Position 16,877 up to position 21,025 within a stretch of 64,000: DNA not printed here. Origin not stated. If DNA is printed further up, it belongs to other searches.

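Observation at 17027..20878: Pls/PosA-type membrane NRPS whose adenylation code reads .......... (lysine-like)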

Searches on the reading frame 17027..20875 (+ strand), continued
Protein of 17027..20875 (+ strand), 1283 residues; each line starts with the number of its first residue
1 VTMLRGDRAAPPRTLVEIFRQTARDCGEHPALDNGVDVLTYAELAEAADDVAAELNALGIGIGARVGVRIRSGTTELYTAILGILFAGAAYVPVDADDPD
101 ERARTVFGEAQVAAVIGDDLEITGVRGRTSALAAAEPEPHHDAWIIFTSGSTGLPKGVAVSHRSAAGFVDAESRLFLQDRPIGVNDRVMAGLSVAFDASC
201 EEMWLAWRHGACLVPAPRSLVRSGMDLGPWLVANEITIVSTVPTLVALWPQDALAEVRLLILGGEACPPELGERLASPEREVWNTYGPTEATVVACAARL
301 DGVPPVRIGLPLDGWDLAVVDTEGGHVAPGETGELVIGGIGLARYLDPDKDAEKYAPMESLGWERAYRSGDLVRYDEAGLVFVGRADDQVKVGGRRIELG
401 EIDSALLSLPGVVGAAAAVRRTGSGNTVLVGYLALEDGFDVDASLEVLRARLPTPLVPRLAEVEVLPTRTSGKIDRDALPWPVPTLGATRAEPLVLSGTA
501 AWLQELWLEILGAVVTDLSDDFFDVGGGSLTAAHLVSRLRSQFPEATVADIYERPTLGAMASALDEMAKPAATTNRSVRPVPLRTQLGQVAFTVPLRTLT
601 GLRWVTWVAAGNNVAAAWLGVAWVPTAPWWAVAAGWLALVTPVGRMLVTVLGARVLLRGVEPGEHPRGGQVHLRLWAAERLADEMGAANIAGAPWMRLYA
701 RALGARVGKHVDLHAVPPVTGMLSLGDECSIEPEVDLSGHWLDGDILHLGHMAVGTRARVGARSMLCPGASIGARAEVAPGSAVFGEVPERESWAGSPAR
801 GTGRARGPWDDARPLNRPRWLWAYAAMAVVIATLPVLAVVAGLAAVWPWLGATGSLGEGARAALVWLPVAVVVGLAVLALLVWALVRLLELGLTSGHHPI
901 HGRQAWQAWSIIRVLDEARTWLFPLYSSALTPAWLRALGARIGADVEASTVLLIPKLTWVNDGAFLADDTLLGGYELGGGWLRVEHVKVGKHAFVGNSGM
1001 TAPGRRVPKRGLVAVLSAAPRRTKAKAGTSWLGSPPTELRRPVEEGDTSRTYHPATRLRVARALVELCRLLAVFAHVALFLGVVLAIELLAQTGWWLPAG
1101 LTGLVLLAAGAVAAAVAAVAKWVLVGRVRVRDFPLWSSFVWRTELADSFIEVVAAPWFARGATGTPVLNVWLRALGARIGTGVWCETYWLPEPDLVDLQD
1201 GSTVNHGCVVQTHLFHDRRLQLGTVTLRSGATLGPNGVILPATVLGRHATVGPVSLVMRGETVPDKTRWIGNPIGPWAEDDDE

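Call 7: find_related_loci(query=window:17027-20875:+, collection=genome_contigs, flank=10000)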
Query window:17027-20875:+ (1283 aa) in genome_contigs; peptide patterns used: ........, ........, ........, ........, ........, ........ (x = any residue, [..] = any of these).
600 stretches matched a pattern (row limit reached: there are more); 585 encode a relative of the query (tblastn E <= 1e-3); the best 80 are kept; 80 distinct loci.
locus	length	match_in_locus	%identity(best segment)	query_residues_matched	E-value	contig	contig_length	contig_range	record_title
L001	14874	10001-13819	69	1-1277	0e+0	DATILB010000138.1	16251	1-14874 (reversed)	MAG TPA_asm: Nocardioidaceae bacterium isolate SMAG_U15733 k141_174177, whole genome shotgun sequence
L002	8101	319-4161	71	1-1281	0e+0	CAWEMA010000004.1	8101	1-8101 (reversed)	MAG: uncultured Actinomycetota bacterium isolate MFD05674.bin.1.229 genome assembly, contig: contig_161874, whole genome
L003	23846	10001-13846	68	1-1280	0e+0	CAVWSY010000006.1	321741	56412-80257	MAG: uncultured Actinomycetota bacterium isolate MFD05442.bin.1.76 genome assembly, contig: contig_35300, whole genome s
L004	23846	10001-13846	69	1-1281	0e+0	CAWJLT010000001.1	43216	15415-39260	MAG: uncultured Actinomycetota bacterium isolate MFD02581.bin.1.1 genome assembly, contig: contig_102359, whole genome s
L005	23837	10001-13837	68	1-1281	0e+0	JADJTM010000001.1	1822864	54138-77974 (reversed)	MAG: Micropruina sp. isolate Hirt_18-Q3-R61-65_BAT3C.279 tig00000877-10-18208470, whole genome shotgun sequence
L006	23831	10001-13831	64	2-1281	0e+0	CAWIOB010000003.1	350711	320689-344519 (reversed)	MAG: uncultured Actinomycetota bacterium isolate MFD05442.bin.2.80 genome assembly, contig: contig_14382, whole genome s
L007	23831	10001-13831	68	1-1277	0e+0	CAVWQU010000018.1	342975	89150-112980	MAG: uncultured Actinomycetota bacterium isolate MFD09368.bin.3.343 genome assembly, contig: contig_23629, whole genome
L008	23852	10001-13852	67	1-1281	0e+0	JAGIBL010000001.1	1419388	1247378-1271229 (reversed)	MAG: Nocardioidaceae bacterium isolate BIN47 scaffold1_cov0, whole genome shotgun sequence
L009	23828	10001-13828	62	3-1278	0e+0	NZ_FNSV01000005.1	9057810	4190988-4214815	Rhodococcus koreensis strain DSM 44498, whole genome shotgun sequence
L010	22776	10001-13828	62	3-1278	0e+0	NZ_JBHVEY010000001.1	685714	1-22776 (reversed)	Rhodococcus sp. NPDC057529 NPDC057529_323_C2.ctg-0001, whole genome shotgun sequence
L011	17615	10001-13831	63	4-1279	0e+0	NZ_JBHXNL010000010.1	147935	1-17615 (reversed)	Rhodococcus sp. NPDC058521 NPDC058521_390_C4.ctg-0010, whole genome shotgun sequence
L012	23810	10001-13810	68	3-1277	0e+0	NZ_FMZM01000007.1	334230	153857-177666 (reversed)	Nocardioides lianchengensis strain CGMCC 4.6858, whole genome shotgun sequence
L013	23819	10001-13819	67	3-1277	0e+0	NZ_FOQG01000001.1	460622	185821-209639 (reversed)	Nocardioides psychrotolerans strain CGMCC 1.11156, whole genome shotgun sequence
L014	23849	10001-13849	65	2-1280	0e+0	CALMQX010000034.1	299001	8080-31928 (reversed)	MAG TPA_asm: uncultured Tetrasphaera sp. isolate SRR5166508_bin.26_CONCOCT_v1.1_MAG genome assembly, contig: ERZ795067.4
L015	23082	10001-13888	64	3-1277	0e+0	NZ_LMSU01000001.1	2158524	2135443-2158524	Nocardioides sp. Soil805 contig_1, whole genome shotgun sequence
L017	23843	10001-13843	63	3-1283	0e+0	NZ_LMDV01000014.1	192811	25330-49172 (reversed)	Nocardioides sp. Root1257 contig_8, whole genome shotgun sequence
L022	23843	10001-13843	62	6-1283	0e+0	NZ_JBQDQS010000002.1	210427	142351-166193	MAG: Brachybacterium sp. isolate AOP3_F2_surf _bin _9 AOP3_F2_surf.bin.9_2, whole genome shotgun sequence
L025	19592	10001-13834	61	3-1281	0e+0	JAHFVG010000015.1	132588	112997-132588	MAG: Rhodococcus sp. (in: high G+C Gram-positive bacteria) isolate nzgw98 NODE_52_length_132589_cov_5.952849, whole geno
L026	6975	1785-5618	61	3-1281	0e+0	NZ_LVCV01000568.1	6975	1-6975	Rhodococcus sp. EPR-157 Scaffold5_3, whole genome shotgun sequence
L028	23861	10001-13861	61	3-1281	0e+0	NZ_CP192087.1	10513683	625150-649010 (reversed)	Nocardia sp. CA-128927 chromosome, complete genome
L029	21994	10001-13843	64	2-1283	0e+0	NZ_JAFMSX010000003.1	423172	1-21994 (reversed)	Nocardioides sp. SYSU D00065 NODE_3_length_423172_cov_23.687584, whole genome shotgun sequence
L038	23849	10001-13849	60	9-1283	0e+0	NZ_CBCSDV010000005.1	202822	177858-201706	Tsukamurella ocularis strain CIP111612T isolate CIP111612T NODE_0005, whole genome shotgun sequence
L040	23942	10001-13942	60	3-1281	0e+0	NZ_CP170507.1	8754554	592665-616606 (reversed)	Nocardia brasiliensis strain GA14-02 chromosome, complete genome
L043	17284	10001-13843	62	3-1283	0e+0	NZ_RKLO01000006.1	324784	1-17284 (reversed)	Rhodococcus xishaensis strain LHW51113 scaffold6, whole genome shotgun sequence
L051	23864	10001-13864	61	3-1281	0e+0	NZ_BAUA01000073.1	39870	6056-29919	Nocardia brasiliensis IFM 10847, whole genome shotgun sequence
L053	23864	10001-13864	60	3-1281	0e+0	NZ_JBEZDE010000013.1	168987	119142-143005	Nocardia sp. NPDC049190 NPDC049190_81_G10.ctg-0013, whole genome shotgun sequence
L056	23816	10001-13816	60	9-1283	0e+0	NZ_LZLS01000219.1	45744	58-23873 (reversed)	Mycobacterium asiaticum strain 1165133.8 contig_92, whole genome shotgun sequence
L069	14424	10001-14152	65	1-1283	0e+0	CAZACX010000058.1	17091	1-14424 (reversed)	MAG TPA_asm: uncultured Intrasporangiaceae bacterium isolate SRP286056_co1_250 genome assembly, contig: NODE_4051_length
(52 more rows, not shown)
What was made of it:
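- The cassette is very widespread: at least 585 relatives were found in a scan of one genome per species (call 7).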
